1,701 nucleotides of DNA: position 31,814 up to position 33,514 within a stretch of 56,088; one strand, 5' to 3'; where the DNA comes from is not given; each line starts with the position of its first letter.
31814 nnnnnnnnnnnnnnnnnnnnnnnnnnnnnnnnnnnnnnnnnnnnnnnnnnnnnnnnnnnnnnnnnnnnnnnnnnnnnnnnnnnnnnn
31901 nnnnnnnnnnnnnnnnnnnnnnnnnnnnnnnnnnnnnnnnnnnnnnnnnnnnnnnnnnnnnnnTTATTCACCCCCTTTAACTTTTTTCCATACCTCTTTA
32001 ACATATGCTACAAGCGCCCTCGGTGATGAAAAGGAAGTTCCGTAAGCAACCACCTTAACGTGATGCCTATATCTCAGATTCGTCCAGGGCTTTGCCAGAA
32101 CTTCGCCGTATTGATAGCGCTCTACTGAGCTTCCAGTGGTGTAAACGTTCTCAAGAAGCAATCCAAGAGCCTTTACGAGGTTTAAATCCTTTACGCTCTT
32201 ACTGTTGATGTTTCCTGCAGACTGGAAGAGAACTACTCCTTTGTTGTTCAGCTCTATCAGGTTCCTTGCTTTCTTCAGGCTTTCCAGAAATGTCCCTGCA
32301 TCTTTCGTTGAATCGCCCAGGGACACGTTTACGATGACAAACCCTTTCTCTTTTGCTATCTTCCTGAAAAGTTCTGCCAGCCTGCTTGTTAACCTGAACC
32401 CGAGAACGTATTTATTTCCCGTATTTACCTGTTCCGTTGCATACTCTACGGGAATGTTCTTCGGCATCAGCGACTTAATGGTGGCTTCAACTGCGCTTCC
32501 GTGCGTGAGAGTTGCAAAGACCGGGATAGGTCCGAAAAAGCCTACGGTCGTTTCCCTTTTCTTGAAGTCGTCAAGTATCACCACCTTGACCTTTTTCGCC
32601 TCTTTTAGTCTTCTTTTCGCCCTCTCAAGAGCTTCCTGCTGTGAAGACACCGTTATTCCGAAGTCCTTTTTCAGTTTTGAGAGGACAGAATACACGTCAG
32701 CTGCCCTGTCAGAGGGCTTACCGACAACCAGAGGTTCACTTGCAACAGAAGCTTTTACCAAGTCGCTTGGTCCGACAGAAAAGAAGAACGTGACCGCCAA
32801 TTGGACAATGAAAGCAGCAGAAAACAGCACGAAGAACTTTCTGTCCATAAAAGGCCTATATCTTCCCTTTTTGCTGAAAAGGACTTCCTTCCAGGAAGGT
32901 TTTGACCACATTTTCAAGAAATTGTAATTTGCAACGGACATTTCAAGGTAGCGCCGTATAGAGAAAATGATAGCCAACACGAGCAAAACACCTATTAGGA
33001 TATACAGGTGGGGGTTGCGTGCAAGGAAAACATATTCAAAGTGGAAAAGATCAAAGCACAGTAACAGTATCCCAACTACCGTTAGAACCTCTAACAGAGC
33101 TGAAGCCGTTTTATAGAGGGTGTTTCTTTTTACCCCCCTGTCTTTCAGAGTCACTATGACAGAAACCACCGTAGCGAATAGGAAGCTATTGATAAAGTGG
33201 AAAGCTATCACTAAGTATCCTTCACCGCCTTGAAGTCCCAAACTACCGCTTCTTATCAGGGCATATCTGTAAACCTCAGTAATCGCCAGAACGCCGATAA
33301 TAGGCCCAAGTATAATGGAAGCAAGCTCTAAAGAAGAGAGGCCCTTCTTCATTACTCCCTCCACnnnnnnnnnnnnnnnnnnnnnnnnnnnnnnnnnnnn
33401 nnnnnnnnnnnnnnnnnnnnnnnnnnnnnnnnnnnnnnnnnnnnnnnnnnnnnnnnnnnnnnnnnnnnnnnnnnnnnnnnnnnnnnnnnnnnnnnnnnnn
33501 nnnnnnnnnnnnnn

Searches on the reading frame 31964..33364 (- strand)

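Call 13: search_protein_families(library=pfam, proteins=[window:31964-33364:-], max_evalue=0.01)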
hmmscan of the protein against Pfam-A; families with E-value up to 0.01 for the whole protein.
window:31964-33364:- (466 aa): 1 family
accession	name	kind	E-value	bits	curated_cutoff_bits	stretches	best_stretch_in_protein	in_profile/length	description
PF00082.27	Peptidase_S8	-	0.0021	17.8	21.8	1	337-444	107-211/288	Subtilase family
